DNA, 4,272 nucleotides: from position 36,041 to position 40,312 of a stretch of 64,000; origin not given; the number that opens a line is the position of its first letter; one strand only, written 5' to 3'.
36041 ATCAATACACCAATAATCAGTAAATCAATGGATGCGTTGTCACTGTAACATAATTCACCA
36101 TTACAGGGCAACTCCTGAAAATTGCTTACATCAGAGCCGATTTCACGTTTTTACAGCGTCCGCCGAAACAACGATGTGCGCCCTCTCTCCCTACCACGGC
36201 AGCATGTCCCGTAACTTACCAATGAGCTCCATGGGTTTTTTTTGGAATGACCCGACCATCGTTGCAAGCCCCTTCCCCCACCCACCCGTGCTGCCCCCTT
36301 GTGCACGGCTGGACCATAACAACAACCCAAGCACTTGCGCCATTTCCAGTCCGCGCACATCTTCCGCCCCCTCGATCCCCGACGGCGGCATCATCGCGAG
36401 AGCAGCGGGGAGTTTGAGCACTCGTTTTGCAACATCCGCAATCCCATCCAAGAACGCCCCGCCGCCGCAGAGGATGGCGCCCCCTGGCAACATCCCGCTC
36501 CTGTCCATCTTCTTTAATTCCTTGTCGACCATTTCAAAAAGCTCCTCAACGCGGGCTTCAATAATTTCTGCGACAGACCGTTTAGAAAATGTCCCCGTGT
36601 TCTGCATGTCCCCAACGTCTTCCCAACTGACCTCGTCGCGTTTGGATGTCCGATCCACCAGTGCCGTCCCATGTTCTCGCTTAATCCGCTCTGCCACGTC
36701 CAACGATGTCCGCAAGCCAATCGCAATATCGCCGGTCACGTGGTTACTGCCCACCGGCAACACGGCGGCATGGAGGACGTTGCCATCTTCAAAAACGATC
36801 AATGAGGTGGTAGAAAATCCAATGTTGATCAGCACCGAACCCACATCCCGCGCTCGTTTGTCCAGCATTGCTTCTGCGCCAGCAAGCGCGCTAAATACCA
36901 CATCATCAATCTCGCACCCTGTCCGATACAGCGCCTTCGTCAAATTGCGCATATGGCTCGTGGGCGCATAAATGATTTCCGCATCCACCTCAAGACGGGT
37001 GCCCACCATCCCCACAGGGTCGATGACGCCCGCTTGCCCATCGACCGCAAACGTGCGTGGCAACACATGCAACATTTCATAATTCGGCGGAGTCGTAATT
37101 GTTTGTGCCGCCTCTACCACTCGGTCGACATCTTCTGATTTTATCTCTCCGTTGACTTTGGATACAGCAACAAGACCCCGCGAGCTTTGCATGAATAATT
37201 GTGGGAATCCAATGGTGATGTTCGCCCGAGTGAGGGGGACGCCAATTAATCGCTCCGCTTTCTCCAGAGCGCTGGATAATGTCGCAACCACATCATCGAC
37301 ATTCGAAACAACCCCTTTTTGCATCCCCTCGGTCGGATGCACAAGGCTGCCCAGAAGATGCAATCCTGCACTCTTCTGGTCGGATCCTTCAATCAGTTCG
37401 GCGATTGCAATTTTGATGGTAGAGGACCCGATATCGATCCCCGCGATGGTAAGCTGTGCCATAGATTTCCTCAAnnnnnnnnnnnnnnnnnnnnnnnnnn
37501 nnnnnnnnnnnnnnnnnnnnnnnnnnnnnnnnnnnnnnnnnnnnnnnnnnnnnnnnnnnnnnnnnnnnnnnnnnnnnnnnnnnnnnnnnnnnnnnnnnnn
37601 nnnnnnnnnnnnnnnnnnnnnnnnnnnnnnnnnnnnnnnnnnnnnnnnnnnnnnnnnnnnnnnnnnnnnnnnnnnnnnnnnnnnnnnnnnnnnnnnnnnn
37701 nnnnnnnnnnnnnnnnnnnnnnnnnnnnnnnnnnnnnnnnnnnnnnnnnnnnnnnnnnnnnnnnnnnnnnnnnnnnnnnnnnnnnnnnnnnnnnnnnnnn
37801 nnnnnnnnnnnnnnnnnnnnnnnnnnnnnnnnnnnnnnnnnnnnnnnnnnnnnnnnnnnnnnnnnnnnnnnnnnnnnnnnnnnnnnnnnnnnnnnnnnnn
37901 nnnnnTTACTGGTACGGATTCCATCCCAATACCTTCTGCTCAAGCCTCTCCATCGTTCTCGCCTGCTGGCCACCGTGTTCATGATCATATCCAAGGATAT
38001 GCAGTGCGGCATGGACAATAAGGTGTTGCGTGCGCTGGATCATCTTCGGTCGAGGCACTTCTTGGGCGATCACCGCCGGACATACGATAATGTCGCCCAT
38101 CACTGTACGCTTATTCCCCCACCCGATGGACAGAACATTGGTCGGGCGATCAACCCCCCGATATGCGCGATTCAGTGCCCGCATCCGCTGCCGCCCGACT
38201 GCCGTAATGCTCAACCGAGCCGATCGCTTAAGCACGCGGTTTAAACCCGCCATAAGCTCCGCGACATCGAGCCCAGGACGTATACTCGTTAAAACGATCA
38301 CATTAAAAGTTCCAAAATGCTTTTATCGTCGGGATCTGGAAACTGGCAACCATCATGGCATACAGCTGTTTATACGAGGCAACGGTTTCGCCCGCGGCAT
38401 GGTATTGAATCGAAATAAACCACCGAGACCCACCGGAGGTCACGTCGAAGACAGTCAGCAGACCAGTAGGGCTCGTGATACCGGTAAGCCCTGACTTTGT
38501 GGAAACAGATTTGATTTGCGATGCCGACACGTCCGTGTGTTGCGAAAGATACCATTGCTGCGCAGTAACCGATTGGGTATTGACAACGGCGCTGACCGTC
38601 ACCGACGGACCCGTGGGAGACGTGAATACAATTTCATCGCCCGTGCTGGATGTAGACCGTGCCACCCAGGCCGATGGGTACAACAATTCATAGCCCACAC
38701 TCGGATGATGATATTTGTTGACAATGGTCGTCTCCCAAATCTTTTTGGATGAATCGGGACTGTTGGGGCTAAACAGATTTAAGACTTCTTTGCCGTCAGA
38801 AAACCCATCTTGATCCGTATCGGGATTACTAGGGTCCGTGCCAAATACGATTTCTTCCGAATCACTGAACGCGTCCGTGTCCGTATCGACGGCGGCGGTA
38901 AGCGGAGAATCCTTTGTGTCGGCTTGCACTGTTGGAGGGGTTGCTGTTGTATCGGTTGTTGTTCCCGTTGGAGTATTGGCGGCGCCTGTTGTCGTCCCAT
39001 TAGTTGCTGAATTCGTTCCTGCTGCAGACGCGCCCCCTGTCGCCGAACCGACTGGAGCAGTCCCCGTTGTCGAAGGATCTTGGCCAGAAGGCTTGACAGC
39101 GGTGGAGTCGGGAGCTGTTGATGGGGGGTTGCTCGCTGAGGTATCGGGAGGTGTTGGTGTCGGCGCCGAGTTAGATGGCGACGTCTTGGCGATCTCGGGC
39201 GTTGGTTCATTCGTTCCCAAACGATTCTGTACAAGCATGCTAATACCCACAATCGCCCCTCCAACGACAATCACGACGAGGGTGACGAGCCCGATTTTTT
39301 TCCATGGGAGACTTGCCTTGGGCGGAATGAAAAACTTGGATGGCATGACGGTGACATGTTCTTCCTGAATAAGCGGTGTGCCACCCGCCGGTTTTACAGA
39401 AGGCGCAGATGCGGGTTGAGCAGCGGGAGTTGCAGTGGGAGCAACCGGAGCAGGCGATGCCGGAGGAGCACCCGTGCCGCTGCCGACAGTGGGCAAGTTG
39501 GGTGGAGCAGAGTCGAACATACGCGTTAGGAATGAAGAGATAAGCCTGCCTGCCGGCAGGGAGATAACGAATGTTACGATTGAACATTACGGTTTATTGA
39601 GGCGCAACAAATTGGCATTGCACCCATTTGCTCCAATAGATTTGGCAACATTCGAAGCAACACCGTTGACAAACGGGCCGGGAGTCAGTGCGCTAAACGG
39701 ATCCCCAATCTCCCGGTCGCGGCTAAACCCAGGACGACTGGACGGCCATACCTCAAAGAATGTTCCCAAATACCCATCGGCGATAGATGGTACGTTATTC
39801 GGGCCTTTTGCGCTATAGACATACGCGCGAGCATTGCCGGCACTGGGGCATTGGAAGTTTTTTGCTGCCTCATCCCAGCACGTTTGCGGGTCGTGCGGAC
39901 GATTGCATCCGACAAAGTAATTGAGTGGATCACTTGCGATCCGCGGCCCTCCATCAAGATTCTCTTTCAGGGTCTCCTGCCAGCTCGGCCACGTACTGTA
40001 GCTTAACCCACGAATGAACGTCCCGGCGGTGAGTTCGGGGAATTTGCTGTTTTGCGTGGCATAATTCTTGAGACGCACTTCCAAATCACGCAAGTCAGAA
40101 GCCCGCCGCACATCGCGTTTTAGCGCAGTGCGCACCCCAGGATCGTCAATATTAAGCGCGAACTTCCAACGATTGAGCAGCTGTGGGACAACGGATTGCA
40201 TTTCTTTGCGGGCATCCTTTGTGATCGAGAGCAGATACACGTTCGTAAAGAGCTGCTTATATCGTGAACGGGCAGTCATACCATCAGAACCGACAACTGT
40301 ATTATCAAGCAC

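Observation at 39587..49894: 3435-aa giant surface protein with Myxococcus-type Cys-rich repeats and a long Fn3-like repeat array, flanked by two dedicated membrane proteins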

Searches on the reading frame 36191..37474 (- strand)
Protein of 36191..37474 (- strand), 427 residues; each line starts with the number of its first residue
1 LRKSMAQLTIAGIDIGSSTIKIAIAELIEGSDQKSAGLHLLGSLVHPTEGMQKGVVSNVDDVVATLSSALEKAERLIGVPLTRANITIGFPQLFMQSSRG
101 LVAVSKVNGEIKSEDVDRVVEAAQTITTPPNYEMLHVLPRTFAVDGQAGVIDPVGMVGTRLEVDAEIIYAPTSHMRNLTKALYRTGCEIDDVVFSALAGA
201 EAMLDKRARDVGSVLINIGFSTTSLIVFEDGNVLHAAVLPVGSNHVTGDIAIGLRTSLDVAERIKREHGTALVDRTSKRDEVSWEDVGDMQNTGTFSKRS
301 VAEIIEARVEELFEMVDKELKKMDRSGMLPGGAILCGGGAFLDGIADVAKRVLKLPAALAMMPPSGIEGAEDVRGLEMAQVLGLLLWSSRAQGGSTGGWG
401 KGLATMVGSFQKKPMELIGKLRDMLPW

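Call 7: search_protein_families(library=pfam, proteins=[window:36191-37474:-], max_evalue=0.01)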
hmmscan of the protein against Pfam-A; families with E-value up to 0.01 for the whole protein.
window:36191-37474:- (427 aa): 5 families
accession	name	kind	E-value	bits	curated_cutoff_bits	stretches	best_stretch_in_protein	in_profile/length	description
PF14450.12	FtsA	-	3.8e-31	108.5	31.8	1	214-383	1-127/127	Cell division protein FtsA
PF02491.25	SHS2_FTSA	-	2.5e-25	89.1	25.4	1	95-168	6-78/79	SHS2 domain inserted in FTSA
PF06723.19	MreB_Mbl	-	7.3e-11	41.9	27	1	209-365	143-309/327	MreB/Mbl protein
PF11104.14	PilM_2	-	3.5e-05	23.4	27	0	202-268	171-237/340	Type IV pilus assembly protein PilM;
PF06277.17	EutA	-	0.0061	15.9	27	0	192-250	126-182/475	Ethanolamine utilisation protein EutA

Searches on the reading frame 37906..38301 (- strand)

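Call 7: search_protein_families(library=pfam, proteins=[window:37906-38301:-], max_evalue=0.01)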
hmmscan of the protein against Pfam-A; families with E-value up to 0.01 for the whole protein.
window:37906-38301:- (131 aa): 1 family
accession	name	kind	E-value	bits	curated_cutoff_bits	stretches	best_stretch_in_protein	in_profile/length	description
PF02130.23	YbeY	-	5.8e-24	84.8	25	1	23-125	23-126/129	Endoribonuclease YbeY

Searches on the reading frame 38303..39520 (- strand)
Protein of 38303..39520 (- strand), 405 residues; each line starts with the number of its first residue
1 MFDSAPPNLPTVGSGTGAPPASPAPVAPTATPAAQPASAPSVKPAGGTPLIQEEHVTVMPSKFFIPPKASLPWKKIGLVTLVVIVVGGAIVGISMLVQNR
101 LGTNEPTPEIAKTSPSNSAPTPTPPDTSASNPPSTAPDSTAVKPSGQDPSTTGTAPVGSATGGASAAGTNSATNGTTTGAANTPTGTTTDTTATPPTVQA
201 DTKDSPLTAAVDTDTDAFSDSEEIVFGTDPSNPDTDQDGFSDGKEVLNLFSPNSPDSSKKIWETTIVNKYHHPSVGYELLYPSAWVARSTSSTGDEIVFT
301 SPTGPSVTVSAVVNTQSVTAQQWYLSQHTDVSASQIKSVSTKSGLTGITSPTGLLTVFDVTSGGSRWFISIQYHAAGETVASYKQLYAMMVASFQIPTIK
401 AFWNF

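Call 7: search_protein_families(library=pfam, proteins=[window:38303-39520:-], max_evalue=0.01)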
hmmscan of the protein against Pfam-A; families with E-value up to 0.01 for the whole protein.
window:38303-39520:- (405 aa): 2 families
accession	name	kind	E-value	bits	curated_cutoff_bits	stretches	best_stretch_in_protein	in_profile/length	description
PF01789.22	PsbP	-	0.0002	21.9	23.5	1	268-317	4-52/155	PsbP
PF18884.5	TSP3_bac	-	0.0024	18.1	25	0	234-246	1-13/22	Bacterial TSP3 repeat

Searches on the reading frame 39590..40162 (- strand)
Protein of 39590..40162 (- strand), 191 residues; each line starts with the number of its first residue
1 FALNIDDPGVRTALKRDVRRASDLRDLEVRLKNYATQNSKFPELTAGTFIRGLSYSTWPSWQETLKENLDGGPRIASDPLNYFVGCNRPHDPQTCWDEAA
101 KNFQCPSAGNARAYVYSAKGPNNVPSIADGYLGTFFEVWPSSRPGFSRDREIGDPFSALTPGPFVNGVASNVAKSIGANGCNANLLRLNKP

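Call 70: predict_structure(alignment_id=A2)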
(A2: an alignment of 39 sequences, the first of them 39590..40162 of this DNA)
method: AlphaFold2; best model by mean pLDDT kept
length: 191 residues; sequences in the alignment: 39
mean_pLDDT: 75.4   pTM: 0.72
mean pLDDT of the five models: 75.4, 64.2, 63.0, 63.0, 59.1
residues with pLDDT >= 90: 45; 70-90: 86; 50-70: 33; < 50: 27
segments of 3 or more residues with pLDDT < 50: 151-170, 177-179
pLDDT, mean of each block of 10 residues (from residue 1): 79 89 90 91 84 89 88 82 92 94 85 82 67 80 56 38 37 49 64 58
secondary structure, 60 per line:
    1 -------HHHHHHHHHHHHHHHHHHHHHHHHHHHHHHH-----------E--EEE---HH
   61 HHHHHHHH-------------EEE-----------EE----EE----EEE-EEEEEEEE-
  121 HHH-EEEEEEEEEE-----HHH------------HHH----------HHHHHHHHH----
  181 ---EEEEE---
elements in order: H8-38 E53-55 H59-68 E82-84 E108-110 E112-119 E125-134 H168-176 E184-188
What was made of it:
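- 39590..40162 (-): aa 3245-3435: terminal module, lobe 2 (long helix plus small sheet; type IV pilin-like fold without the hydrophobic N-terminal helix) and a poorly conserved C-terminal tail. Model pLDDT 75 (call 70).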
